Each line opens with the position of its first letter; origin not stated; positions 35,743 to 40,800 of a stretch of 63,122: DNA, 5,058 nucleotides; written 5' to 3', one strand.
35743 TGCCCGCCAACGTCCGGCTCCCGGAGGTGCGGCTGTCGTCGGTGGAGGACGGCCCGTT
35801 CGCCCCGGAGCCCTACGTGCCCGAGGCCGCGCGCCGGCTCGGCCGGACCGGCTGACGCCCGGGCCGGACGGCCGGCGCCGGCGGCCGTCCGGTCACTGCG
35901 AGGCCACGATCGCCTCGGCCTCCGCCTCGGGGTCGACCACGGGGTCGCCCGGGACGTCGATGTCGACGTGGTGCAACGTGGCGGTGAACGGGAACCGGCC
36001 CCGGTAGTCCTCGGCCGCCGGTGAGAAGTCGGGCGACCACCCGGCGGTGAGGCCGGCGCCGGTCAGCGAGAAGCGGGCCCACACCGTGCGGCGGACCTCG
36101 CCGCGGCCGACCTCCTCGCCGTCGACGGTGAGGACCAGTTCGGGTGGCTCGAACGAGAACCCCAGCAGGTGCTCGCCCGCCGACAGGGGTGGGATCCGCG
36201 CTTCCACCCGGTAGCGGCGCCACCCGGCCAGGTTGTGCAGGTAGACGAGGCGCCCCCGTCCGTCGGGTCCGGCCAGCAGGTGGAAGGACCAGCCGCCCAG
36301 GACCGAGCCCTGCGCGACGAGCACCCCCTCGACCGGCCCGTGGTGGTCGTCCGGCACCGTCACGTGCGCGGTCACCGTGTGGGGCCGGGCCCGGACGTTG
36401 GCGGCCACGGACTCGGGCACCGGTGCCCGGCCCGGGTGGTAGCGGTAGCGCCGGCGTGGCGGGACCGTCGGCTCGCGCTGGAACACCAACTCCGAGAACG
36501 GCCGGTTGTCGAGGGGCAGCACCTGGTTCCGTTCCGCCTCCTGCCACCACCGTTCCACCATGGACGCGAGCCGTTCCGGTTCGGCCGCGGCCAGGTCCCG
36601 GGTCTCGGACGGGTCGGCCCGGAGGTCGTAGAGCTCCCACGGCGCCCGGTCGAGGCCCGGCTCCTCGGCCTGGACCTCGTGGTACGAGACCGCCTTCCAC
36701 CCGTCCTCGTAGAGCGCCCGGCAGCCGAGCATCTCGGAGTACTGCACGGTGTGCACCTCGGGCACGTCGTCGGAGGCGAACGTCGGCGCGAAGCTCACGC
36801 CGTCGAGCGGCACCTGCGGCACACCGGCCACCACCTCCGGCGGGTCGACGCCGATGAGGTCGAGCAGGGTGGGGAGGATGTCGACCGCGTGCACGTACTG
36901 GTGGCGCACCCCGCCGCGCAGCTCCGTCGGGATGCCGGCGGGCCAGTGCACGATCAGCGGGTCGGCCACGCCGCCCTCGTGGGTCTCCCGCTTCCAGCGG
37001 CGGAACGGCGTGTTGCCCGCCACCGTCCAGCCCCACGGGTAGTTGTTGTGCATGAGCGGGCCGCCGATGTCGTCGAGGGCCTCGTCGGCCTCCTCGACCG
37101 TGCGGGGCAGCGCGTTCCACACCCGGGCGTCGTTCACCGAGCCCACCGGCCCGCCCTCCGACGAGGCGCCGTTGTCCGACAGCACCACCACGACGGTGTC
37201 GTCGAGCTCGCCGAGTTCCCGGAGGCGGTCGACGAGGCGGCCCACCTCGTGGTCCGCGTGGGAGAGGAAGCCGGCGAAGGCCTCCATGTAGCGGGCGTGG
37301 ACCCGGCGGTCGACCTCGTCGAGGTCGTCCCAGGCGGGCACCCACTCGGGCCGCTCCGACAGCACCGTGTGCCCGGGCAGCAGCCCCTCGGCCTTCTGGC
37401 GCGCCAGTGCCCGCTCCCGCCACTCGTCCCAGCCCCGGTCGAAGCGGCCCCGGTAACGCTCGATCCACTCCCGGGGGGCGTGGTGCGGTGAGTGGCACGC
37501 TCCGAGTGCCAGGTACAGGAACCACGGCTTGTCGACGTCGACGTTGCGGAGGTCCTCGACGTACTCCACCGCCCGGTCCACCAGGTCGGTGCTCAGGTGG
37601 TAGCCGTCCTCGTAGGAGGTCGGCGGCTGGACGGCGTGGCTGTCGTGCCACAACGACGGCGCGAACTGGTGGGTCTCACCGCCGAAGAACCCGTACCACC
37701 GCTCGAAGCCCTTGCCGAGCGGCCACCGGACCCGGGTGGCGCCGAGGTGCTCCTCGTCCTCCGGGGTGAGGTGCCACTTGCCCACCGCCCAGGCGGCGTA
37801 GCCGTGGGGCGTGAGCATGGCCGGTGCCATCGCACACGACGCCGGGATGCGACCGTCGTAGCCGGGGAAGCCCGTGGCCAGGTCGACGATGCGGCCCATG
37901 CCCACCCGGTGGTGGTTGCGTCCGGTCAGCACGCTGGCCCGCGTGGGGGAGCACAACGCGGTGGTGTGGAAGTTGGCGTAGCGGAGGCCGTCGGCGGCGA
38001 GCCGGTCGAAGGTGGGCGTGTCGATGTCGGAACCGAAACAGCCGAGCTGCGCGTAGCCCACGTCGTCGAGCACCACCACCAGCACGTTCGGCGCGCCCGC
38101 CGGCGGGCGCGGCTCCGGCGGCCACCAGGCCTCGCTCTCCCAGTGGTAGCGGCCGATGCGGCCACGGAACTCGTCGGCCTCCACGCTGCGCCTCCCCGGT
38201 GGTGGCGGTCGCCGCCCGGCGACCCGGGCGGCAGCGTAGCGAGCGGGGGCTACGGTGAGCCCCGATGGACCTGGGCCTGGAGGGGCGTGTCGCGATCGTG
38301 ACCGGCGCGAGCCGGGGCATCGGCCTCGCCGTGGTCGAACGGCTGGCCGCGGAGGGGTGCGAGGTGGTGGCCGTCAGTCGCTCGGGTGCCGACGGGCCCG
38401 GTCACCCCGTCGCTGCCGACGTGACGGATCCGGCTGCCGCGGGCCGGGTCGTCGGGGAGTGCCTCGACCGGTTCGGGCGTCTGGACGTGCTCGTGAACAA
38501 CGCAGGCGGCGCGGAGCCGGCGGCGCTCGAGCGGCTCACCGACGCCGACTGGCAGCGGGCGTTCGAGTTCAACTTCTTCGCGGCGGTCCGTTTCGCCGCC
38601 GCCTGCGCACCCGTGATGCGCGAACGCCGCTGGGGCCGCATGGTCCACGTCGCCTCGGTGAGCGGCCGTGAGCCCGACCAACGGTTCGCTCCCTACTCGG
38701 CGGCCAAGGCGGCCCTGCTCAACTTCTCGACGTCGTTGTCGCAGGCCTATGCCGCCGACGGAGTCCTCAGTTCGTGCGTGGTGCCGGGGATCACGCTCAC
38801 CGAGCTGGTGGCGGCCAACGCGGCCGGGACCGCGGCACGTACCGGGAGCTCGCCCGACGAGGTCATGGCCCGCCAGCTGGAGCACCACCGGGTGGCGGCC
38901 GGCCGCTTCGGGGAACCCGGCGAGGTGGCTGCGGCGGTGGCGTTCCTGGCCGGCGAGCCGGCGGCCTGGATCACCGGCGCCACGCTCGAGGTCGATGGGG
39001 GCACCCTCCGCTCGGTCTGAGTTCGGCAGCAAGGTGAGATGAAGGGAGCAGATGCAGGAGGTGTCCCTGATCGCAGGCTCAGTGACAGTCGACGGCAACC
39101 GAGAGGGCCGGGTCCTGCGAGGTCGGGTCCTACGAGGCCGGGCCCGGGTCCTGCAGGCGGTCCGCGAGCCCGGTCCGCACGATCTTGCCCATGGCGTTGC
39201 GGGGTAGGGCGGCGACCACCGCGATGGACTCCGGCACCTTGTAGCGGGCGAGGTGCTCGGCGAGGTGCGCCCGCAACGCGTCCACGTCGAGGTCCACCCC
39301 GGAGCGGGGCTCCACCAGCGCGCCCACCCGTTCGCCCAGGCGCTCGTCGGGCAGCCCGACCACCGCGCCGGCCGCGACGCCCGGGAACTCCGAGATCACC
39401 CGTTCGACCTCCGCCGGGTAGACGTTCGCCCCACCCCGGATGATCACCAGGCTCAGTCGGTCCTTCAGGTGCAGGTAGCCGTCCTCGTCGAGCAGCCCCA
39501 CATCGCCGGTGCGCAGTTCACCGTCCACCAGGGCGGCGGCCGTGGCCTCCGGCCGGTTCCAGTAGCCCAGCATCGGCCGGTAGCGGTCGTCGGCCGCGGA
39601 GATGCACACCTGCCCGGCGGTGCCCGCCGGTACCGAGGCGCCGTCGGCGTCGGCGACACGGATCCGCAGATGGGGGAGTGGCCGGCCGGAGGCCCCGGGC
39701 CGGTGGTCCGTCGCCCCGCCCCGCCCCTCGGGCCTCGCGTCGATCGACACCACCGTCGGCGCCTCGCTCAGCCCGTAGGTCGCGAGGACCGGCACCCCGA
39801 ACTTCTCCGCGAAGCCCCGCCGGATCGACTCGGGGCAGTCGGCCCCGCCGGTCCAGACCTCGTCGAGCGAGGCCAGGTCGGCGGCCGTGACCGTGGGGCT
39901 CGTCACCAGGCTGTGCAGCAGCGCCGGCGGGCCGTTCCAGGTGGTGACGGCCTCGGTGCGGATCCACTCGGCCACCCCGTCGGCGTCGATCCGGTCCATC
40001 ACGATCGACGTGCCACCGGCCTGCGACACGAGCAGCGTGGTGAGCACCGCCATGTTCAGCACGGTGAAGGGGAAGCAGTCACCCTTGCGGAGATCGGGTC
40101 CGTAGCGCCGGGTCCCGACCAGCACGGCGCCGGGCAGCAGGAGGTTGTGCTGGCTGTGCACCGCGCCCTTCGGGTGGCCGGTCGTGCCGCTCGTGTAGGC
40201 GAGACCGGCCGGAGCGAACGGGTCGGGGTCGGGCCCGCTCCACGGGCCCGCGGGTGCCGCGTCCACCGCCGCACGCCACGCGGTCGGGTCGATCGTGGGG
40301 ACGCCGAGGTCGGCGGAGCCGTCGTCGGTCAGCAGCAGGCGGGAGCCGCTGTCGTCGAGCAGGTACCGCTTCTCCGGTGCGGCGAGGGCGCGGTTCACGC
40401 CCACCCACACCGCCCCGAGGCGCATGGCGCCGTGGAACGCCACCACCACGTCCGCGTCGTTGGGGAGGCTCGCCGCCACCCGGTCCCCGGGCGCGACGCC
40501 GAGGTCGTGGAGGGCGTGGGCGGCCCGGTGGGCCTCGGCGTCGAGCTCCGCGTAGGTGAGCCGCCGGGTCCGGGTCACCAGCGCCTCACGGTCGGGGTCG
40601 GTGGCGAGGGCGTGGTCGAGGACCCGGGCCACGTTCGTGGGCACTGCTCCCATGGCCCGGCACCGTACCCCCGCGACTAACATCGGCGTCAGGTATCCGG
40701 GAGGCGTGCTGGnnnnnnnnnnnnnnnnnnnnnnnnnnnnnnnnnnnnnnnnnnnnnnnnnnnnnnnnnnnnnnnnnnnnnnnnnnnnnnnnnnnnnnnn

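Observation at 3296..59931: Twelve copies of a 16-bp palindromic operator-like motif (CTRAC-N6-GTCAN) confined to promoter and junction regions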

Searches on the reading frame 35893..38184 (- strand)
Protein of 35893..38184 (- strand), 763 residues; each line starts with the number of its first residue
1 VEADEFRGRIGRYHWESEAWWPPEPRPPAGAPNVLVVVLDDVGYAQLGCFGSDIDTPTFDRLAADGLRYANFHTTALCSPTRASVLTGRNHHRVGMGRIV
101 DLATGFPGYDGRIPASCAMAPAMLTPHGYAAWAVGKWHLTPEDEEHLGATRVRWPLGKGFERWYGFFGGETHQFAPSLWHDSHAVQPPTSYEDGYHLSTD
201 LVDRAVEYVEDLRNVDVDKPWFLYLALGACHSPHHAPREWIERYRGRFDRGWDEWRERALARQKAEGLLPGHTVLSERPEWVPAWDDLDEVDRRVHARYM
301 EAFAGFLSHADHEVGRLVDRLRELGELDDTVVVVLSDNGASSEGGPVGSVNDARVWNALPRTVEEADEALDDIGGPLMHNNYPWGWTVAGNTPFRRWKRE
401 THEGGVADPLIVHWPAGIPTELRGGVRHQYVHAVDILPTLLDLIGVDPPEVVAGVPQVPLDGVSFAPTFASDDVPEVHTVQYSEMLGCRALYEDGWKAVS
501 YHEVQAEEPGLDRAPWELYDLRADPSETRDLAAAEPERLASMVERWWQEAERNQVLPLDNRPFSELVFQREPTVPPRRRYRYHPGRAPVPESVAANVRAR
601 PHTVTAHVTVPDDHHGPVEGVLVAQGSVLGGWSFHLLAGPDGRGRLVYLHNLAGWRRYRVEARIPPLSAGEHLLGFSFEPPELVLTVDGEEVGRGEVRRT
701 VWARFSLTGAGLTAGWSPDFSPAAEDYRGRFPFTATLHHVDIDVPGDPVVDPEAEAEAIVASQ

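Call 12: search_protein_families(library=pfam, proteins=[window:35893-38184:-])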
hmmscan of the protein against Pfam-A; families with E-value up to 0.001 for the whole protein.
window:35893-38184:- (763 aa): 3 families
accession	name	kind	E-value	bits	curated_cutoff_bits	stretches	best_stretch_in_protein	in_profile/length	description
PF00884.28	Sulfatase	-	1.6e-59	202.2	25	1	32-446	1-301/301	Sulfatase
PF16347.10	SGSH_C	-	1.4e-09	38.7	29.3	1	398-534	8-134/154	N-sulphoglucosamine sulphohydrolase, C-terminal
PF01663.27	Phosphodiest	-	2.7e-05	24.4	23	1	34-343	1-224/342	Type I phosphodiesterase / nucleotide pyrophosphatase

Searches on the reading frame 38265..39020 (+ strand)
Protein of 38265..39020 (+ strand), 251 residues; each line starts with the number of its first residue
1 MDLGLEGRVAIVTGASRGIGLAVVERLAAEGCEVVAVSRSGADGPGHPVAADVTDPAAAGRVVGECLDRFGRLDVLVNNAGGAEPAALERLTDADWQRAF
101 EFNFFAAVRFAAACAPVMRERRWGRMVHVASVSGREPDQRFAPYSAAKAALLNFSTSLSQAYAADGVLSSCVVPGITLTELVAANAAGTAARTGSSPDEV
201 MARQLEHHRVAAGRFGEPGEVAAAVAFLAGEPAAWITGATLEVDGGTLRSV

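Call 12: search_protein_families(library=pfam, proteins=[window:38265-39020:+])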
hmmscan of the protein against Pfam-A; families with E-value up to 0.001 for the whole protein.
window:38265-39020:+ (251 aa): 4 families
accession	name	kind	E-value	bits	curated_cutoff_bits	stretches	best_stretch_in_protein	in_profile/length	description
PF00106.31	adh_short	-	2.1e-46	158.3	26.6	1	8-185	1-190/195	short chain dehydrogenase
PF13561.12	adh_short_C2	-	2.6e-41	142.2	27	1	14-246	1-234/236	Enoyl-(Acyl carrier protein) reductase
PF08659.16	KR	-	1.3e-09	38.6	22.6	1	11-158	4-163/180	KR domain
PF01370.27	Epimerase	-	4e-06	26.9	20.9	1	11-166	2-164/240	NAD dependent epimerase/dehydratase family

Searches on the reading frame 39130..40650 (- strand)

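Call 12: search_protein_families(library=pfam, proteins=[window:39130-40650:-])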
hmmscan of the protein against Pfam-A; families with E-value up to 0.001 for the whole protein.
window:39130-40650:- (506 aa): 2 families
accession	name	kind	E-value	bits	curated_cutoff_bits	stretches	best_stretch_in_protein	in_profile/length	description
PF00501.34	AMP-binding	-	1.6e-68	231.8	29.9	1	12-364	2-384/384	AMP-binding enzyme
PF13193.12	AMP-binding_C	-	2.4e-14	54.4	24.5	1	414-489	1-76/76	AMP-binding enzyme C-terminal domain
